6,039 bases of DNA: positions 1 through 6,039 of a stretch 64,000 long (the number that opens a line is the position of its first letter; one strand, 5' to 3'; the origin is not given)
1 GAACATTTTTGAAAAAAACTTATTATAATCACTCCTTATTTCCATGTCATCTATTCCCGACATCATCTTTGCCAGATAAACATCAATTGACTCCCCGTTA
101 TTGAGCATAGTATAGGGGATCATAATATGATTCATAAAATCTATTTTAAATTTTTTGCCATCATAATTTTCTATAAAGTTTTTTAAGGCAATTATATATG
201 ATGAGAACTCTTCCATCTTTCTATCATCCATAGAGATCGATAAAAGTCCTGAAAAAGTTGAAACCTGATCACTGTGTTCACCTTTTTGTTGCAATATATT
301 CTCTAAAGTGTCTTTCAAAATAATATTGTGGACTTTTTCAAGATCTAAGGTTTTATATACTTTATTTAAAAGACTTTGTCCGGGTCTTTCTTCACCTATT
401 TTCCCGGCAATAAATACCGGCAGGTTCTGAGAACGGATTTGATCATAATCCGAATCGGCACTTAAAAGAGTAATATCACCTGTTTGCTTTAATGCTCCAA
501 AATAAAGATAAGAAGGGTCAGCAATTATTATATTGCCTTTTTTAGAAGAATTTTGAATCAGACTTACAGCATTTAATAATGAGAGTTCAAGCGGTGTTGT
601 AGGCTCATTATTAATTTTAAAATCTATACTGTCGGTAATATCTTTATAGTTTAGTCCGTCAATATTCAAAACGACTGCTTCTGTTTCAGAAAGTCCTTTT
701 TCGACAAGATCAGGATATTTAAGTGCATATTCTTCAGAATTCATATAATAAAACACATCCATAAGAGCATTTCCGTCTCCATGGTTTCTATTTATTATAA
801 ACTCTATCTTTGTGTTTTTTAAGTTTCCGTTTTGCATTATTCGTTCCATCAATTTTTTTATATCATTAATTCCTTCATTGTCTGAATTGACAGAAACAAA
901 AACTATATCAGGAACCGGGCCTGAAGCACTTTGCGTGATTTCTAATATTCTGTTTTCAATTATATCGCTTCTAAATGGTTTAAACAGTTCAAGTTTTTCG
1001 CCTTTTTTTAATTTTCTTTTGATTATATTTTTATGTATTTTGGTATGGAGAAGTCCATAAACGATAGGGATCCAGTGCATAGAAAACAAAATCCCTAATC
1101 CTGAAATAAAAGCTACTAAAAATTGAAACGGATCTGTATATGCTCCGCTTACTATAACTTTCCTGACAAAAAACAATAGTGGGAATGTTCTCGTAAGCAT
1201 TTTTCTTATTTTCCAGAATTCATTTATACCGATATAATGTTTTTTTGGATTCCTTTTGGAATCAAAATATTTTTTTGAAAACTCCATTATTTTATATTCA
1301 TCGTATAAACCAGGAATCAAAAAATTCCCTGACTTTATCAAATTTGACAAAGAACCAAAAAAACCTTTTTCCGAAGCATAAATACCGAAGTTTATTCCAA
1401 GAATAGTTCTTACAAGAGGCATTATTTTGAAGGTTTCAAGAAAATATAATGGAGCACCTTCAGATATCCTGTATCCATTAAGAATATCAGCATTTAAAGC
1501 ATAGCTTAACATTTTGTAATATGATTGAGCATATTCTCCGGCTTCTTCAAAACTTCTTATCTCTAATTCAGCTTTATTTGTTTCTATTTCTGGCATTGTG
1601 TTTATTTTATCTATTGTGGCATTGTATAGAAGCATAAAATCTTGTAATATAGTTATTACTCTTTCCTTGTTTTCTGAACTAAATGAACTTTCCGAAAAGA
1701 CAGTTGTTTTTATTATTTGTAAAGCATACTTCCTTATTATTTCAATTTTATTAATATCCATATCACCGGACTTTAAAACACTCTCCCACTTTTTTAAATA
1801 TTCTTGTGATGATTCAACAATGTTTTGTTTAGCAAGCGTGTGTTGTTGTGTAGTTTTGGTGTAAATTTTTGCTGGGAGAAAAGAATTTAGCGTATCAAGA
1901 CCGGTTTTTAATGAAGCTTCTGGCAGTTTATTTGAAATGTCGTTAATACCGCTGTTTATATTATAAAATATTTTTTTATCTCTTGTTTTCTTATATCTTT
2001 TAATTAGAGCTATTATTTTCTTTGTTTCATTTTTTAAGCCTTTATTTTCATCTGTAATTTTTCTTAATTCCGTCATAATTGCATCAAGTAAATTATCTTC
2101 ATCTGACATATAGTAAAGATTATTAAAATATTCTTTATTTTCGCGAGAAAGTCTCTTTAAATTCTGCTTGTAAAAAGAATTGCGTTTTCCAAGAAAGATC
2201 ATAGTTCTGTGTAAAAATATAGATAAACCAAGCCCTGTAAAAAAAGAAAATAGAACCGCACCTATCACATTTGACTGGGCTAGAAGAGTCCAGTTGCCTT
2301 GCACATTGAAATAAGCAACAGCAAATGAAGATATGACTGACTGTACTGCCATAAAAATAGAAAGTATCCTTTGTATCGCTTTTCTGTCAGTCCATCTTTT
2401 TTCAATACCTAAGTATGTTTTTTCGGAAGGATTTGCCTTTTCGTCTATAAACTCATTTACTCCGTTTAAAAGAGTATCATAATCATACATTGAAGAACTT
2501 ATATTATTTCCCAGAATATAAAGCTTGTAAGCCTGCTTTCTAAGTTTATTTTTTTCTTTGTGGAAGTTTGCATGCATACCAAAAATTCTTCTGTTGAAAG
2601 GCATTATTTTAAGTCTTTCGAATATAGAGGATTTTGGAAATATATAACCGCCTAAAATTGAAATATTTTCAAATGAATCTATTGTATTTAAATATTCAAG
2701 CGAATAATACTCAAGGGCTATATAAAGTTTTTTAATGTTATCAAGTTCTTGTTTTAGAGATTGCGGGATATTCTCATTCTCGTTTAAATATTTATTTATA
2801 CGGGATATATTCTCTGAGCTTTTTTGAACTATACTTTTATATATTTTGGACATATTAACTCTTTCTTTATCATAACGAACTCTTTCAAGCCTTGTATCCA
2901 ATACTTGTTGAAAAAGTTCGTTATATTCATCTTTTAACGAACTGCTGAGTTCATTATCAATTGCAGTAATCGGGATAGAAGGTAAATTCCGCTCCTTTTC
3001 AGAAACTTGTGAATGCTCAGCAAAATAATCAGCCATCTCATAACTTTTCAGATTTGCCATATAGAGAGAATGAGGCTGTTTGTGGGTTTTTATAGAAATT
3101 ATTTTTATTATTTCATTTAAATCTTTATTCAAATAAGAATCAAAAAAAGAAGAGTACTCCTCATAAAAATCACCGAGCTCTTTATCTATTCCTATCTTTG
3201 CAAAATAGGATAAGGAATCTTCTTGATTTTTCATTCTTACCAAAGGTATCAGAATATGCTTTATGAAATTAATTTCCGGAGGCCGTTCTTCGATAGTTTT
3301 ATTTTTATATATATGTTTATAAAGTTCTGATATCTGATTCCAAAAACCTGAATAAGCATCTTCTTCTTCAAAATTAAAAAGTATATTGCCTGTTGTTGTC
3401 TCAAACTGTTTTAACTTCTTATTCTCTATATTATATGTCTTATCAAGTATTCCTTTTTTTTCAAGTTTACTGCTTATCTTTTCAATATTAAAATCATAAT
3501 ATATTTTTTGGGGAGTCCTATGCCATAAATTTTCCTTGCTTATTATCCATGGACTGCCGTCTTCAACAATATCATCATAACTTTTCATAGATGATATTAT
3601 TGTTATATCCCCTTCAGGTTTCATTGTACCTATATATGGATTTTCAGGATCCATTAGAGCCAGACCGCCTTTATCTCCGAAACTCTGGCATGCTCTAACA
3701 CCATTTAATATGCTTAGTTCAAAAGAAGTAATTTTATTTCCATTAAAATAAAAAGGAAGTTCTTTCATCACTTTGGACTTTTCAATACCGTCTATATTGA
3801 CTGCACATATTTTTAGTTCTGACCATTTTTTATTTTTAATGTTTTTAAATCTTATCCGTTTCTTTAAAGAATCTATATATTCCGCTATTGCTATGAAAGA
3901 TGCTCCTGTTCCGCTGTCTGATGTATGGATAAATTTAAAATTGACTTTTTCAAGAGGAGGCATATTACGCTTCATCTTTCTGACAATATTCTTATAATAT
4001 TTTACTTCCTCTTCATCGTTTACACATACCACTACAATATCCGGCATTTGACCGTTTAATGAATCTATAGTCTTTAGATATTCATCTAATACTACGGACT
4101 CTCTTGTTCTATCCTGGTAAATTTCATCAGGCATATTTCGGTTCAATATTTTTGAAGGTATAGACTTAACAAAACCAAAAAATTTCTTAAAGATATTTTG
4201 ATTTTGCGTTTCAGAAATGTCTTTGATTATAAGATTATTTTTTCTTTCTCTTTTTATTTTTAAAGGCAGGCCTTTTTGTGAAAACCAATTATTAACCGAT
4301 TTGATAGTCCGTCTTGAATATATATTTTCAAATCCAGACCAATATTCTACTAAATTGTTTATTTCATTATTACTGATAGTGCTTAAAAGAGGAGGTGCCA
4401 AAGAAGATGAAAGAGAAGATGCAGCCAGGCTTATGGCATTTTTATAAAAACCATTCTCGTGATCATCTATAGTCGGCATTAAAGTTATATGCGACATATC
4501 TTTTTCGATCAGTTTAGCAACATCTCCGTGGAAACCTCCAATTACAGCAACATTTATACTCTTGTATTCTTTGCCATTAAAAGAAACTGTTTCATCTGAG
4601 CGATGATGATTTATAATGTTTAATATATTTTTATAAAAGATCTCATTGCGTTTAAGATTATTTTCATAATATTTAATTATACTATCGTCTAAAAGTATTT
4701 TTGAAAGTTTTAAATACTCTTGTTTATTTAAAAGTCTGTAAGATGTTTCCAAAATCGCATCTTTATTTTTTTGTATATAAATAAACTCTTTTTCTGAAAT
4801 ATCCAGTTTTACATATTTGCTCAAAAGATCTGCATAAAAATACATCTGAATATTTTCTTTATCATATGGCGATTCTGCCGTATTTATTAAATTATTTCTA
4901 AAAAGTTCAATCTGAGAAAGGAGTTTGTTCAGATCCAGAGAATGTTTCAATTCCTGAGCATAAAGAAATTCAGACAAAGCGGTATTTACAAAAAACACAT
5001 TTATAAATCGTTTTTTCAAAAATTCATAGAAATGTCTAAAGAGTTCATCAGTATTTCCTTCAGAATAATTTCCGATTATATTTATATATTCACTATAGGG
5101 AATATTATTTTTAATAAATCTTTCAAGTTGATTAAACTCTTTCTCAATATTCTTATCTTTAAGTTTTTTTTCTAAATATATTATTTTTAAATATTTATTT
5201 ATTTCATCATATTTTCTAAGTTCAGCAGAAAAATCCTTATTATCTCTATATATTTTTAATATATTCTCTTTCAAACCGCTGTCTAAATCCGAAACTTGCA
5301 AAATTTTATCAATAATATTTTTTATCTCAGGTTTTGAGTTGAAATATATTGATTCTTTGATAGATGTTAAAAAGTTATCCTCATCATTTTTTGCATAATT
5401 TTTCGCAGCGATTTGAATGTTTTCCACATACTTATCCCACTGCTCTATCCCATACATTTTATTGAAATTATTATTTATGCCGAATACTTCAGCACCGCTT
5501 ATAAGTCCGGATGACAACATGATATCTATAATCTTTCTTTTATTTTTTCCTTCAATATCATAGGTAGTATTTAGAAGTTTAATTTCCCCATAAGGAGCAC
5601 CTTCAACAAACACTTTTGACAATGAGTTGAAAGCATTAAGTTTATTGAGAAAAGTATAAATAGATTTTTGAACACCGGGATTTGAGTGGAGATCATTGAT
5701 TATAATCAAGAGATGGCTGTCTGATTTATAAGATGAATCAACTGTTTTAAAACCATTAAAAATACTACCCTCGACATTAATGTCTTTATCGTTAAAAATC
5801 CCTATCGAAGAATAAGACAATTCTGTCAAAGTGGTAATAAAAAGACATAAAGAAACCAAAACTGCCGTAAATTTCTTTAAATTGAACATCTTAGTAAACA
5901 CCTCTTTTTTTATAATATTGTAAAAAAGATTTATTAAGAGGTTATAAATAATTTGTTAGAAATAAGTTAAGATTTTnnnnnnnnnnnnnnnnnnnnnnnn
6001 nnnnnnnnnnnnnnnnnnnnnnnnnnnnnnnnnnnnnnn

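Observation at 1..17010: Two giant paralogs share an N-terminal module and bracket glnA and a PhoH2-PHP pair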

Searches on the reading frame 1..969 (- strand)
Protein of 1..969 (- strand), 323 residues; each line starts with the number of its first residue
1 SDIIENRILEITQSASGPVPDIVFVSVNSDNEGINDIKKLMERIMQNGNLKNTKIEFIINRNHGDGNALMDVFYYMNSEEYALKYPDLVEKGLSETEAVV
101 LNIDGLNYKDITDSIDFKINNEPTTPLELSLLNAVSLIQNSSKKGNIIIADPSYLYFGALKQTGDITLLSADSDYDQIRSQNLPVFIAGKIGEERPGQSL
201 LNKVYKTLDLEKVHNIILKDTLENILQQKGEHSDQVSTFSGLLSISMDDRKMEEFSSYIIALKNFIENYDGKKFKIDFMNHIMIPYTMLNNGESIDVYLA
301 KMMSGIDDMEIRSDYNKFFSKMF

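Call 24: search_protein_families(library=pfam, proteins=[window:1-969:-], max_evalue=10)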
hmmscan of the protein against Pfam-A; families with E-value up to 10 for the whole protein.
window:1-969:- (323 aa): 0 families

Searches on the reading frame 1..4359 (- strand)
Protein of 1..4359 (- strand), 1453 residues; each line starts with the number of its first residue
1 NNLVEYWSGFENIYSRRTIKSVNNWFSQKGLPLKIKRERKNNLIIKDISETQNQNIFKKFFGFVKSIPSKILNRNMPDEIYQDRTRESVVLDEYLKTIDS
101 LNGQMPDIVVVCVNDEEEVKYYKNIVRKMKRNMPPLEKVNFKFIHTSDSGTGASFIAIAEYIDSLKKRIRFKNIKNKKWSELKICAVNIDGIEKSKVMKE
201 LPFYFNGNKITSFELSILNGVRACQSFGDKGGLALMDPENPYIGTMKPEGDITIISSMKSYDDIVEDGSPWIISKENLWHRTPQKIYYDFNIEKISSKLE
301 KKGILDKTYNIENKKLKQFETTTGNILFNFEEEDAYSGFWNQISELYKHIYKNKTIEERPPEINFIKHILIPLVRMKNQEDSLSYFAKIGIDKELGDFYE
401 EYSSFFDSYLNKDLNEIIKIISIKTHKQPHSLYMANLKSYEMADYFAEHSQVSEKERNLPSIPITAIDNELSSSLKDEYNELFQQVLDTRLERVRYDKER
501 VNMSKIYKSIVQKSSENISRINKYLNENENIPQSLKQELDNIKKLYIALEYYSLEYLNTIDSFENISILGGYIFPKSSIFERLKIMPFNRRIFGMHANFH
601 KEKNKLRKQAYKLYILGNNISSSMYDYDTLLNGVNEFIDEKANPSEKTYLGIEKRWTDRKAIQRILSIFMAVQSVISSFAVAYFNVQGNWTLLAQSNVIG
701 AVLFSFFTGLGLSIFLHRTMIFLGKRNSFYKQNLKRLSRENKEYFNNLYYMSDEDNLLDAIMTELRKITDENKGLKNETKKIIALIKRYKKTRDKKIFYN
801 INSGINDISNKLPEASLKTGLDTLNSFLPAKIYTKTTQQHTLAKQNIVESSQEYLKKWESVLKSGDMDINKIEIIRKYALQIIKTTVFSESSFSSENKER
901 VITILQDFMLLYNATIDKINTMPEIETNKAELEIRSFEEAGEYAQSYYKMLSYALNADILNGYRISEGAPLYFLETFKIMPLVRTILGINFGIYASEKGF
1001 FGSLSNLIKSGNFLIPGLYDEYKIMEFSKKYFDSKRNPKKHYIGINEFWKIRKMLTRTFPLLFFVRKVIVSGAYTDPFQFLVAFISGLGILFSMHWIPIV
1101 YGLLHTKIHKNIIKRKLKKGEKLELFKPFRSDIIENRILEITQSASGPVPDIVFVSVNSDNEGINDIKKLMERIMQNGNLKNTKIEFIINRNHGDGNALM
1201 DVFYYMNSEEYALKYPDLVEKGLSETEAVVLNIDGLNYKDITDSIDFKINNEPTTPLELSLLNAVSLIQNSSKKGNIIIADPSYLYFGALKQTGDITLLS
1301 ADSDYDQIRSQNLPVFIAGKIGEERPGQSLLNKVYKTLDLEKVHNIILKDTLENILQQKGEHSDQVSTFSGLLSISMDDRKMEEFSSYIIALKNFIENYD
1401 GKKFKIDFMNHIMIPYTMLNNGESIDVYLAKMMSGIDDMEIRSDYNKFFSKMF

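Call 31: search_solved_structures(query=window:1-4359:-, max_evalue=1)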
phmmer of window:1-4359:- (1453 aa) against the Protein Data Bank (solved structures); distinct sequences matched with E-value up to 1: 1.
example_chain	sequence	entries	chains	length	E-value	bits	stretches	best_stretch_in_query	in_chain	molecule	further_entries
2v54_A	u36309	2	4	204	0.13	13.2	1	68-126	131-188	THYMIDYLATE KINASE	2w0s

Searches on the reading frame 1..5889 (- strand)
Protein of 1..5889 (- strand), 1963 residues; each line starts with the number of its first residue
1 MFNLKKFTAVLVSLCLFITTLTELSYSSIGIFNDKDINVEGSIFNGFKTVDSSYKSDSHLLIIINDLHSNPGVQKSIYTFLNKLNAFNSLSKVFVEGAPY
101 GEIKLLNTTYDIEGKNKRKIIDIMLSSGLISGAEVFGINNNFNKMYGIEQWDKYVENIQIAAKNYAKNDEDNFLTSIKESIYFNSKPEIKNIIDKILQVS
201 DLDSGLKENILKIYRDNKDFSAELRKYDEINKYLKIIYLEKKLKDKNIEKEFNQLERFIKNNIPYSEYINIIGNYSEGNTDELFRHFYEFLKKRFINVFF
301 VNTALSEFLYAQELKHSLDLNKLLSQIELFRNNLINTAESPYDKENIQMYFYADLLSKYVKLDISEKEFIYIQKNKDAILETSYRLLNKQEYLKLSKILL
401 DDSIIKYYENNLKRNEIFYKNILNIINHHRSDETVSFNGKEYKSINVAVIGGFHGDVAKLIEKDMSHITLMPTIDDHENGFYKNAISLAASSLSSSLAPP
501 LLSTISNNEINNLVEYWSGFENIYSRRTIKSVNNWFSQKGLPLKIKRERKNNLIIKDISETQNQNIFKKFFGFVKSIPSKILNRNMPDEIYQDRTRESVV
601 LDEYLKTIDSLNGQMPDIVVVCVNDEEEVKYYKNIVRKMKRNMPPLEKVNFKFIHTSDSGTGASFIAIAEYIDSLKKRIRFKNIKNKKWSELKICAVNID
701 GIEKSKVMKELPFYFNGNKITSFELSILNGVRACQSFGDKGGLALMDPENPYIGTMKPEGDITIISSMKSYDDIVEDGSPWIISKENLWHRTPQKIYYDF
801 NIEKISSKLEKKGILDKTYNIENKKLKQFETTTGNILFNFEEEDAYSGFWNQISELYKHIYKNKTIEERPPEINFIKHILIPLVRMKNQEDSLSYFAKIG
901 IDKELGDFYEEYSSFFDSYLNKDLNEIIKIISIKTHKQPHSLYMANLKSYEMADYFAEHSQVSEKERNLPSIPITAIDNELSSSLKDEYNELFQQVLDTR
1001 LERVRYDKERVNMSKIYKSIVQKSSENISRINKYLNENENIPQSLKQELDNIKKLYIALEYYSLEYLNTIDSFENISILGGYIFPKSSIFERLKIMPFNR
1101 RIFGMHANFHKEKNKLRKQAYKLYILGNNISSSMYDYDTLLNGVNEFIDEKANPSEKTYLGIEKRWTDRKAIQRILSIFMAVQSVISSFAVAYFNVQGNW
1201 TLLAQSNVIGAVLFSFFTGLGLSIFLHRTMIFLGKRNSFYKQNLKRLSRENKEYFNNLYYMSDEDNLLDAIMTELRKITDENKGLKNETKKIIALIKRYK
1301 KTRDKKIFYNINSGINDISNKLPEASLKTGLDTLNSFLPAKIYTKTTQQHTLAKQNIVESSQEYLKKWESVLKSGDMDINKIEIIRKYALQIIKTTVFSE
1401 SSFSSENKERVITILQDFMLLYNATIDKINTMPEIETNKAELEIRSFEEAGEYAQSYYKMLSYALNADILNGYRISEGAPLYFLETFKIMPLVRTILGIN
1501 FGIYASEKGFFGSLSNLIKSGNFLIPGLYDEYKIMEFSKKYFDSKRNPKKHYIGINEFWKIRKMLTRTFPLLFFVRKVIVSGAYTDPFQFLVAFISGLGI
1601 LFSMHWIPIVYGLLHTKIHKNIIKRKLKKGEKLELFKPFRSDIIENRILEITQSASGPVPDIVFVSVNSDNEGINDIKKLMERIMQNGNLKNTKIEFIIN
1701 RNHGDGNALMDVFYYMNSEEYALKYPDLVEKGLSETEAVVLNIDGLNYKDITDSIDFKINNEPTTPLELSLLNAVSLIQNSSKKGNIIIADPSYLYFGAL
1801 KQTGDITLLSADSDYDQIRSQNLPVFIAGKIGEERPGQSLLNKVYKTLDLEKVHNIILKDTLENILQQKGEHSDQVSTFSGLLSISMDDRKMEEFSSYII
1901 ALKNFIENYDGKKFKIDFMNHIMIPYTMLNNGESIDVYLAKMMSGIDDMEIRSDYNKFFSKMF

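Call 6: search_protein_families(library=pfam, proteins=[window:1-5889:-], max_evalue=0.01)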
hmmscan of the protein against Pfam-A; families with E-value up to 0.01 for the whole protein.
window:1-5889:- (1963 aa): 0 families

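Call 7: search_protein_families(library=ncbifam, proteins=[window:1-5889:-], max_evalue=0.001)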
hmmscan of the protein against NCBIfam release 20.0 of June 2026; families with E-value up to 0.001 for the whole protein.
window:1-5889:- (1963 aa): 0 families

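Call 104: search_protein_families(library=padloc, proteins=[window:1-5889:-], max_evalue=0.001)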
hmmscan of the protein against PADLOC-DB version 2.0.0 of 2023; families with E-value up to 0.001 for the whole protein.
window:1-5889:- (1963 aa): 0 families
